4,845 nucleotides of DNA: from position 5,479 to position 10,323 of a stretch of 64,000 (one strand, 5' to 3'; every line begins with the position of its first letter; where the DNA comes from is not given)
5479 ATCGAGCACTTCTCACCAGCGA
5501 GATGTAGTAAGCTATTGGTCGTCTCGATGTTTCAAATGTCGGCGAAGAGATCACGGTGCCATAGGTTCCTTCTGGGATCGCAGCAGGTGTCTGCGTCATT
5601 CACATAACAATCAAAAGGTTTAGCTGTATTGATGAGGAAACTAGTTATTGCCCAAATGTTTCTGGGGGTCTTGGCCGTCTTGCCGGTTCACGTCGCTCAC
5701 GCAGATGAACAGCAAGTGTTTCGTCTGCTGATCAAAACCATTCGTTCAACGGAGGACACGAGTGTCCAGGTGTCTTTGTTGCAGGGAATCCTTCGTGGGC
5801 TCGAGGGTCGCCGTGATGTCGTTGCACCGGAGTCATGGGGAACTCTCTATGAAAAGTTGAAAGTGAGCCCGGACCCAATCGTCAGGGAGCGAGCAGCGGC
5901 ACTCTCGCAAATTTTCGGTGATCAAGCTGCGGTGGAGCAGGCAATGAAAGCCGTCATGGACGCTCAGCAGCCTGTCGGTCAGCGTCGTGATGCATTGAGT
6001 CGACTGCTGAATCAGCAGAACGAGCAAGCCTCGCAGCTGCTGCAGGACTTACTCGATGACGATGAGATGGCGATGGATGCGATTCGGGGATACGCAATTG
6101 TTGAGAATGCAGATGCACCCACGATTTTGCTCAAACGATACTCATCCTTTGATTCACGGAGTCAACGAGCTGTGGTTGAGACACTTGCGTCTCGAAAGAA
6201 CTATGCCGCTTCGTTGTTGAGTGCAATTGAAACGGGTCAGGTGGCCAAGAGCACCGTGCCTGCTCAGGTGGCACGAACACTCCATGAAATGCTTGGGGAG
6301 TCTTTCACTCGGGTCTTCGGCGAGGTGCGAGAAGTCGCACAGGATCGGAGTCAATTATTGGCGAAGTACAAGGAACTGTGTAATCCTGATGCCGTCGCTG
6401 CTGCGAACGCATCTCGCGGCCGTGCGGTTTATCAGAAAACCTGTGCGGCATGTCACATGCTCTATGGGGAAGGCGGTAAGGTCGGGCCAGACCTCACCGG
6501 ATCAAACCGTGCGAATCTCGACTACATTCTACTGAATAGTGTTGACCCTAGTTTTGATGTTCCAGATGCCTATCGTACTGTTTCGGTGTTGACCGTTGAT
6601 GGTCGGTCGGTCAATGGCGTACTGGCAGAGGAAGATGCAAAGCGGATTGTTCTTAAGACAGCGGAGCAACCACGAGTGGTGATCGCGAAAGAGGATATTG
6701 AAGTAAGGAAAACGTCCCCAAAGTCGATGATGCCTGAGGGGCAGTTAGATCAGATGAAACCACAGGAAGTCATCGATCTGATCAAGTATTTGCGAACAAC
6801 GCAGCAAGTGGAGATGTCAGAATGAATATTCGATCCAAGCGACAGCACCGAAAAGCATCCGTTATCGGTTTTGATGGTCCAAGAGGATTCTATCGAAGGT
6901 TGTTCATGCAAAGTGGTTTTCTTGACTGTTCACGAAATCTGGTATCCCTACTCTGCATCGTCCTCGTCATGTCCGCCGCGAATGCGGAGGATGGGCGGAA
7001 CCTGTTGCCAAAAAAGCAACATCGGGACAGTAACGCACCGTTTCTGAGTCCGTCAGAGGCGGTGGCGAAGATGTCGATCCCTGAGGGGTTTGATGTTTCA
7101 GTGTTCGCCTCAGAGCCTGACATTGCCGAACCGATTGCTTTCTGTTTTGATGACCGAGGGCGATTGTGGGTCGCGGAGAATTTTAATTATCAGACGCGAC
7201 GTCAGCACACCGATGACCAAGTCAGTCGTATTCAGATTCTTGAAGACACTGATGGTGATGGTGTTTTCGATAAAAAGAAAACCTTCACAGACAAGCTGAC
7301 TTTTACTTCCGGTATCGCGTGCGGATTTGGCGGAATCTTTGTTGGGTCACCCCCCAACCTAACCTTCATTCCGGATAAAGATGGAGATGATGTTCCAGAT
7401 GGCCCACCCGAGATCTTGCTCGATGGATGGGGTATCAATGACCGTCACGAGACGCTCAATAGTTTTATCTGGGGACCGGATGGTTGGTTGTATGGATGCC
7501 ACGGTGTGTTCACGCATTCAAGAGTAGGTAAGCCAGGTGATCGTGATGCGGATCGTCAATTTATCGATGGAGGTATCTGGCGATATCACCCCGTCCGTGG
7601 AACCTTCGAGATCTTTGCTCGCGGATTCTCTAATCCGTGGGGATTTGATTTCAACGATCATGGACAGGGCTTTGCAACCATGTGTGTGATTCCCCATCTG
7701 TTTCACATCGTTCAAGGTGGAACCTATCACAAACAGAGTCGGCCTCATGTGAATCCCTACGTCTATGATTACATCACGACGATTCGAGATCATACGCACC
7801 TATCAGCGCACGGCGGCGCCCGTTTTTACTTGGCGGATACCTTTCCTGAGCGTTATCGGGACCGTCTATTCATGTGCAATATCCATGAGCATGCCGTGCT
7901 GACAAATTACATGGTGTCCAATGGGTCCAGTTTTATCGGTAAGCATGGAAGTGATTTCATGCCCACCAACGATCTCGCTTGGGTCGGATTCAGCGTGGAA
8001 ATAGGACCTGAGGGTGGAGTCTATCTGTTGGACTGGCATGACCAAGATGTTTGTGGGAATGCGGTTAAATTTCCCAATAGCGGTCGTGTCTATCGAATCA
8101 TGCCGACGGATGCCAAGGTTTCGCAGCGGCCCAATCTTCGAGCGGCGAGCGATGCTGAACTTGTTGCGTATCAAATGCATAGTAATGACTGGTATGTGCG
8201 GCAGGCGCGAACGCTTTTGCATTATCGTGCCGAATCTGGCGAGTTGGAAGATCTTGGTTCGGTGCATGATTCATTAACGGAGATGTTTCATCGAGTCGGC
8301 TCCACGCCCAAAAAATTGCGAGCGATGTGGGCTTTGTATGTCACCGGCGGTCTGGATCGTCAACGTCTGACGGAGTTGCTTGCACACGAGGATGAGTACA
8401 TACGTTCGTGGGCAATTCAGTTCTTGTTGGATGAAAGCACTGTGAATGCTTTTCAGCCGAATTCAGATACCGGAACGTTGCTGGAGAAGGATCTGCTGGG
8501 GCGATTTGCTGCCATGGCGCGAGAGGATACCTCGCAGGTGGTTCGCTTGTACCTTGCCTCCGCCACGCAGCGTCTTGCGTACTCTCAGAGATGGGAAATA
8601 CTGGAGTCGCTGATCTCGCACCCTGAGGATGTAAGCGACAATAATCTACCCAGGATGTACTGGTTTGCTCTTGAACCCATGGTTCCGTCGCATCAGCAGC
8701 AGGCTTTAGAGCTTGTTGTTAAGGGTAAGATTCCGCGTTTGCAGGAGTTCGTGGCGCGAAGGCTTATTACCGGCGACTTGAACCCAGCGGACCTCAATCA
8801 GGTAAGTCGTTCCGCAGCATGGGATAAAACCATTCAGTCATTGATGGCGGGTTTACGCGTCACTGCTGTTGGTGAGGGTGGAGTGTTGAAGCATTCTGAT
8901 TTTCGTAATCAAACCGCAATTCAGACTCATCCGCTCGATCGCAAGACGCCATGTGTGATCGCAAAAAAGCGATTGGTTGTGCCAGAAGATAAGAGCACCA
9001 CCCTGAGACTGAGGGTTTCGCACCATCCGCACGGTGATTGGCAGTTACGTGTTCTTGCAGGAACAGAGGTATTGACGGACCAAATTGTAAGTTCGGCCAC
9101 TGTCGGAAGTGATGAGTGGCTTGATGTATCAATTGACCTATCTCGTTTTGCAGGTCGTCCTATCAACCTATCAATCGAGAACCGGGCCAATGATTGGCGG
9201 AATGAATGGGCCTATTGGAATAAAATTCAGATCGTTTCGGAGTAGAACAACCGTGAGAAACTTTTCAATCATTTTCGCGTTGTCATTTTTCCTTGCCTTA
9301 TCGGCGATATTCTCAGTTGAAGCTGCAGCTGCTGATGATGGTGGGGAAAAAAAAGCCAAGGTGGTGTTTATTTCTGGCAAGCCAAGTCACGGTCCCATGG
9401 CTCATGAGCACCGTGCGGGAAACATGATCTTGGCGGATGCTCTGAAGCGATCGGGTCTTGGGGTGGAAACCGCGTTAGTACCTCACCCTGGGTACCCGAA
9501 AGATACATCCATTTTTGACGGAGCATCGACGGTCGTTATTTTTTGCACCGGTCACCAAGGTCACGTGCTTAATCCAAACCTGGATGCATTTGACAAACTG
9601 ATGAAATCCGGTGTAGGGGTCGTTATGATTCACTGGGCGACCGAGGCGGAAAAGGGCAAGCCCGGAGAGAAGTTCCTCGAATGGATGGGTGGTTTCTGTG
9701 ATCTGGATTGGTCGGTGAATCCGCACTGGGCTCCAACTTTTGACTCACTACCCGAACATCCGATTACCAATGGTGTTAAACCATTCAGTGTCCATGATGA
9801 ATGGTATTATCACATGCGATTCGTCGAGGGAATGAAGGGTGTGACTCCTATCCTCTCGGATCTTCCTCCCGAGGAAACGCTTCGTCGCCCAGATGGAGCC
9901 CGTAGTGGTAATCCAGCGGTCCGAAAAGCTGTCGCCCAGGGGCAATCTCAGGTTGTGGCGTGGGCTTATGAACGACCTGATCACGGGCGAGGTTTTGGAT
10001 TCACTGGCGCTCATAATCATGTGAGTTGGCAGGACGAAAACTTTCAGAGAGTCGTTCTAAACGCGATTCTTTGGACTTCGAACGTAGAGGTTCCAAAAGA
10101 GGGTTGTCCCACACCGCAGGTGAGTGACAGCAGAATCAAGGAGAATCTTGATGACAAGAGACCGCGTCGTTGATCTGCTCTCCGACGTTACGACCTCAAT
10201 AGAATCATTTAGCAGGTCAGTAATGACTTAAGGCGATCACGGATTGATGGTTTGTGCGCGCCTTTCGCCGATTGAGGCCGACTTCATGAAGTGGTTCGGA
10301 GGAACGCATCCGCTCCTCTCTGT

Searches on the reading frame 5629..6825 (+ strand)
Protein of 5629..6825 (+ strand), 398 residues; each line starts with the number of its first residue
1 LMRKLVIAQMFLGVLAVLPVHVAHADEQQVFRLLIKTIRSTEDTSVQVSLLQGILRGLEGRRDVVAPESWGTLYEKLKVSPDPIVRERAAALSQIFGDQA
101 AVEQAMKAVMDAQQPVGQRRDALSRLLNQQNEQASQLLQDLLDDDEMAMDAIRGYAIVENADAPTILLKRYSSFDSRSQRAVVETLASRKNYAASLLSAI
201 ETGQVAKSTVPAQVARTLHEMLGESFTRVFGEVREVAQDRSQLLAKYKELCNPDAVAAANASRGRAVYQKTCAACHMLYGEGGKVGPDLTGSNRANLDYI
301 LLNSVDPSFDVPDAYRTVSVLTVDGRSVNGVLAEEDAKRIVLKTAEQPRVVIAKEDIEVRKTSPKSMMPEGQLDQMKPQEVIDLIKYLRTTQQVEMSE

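Call 94: search_protein_families(library=pfam, proteins=[window:5629-6825:+], max_evalue=0.00001)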
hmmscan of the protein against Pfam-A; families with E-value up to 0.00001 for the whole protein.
window:5629-6825:+ (398 aa): 2 families
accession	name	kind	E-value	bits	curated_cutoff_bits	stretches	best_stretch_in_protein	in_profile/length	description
PF00034.26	Cytochrom_C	-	1.7e-10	42.5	21.3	0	262-292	2-33/90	Cytochrome c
PF13442.11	Cytochrome_CBB3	-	3.4e-08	34.1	27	1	259-293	1-31/68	Cytochrome C oxidase, cbb3-type, subunit III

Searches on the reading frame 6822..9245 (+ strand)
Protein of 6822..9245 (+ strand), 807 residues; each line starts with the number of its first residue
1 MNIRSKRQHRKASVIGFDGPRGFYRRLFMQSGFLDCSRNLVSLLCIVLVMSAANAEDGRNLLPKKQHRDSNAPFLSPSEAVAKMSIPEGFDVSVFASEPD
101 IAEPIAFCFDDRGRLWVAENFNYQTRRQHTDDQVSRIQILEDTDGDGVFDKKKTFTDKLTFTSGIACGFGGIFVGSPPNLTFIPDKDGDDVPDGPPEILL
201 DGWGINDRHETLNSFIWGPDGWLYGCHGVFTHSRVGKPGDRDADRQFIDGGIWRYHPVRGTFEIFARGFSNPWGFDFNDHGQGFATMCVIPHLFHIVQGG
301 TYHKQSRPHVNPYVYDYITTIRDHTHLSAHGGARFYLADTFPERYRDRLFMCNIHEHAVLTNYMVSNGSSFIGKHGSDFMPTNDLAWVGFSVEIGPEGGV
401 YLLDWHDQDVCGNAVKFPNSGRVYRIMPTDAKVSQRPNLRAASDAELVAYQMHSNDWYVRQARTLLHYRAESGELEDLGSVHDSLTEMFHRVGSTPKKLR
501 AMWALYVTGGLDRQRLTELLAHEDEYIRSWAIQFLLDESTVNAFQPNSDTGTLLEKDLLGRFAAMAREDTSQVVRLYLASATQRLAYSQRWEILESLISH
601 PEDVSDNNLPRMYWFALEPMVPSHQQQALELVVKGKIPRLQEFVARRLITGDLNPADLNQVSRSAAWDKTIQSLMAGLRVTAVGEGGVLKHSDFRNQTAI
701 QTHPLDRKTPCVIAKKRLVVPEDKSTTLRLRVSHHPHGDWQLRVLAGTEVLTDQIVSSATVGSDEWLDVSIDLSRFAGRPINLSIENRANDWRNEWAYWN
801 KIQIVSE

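Call 94: search_protein_families(library=pfam, proteins=[window:6822-9245:+], max_evalue=0.00001)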
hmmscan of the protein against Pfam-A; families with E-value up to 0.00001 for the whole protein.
window:6822-9245:+ (807 aa): 1 family
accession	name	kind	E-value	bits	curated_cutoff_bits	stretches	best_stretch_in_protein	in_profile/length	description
PF23500.1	DUF7133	-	1.2e-64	219.5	27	1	76-413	1-355/385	Domain of unknown function (DUF7133)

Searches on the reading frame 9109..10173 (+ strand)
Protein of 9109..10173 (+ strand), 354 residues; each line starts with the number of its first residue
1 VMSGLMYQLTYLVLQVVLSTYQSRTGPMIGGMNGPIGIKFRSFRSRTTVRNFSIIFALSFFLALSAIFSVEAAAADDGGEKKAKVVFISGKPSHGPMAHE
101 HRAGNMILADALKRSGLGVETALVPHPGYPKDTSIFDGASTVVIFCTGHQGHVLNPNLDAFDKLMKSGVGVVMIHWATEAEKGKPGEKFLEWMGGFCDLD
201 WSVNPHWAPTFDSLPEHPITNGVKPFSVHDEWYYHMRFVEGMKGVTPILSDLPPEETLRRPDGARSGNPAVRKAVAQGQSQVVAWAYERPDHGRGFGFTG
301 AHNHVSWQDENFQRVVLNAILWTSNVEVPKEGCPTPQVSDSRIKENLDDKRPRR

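Call 94: search_protein_families(library=pfam, proteins=[window:9109-10173:+], max_evalue=0.00001)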
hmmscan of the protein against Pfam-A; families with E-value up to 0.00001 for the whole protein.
window:9109-10173:+ (354 aa): 1 family
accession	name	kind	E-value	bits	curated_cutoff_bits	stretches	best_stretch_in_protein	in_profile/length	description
PF06283.17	ThuA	-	2.4e-18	67.6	33.4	1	141-323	52-209/209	Trehalose utilisation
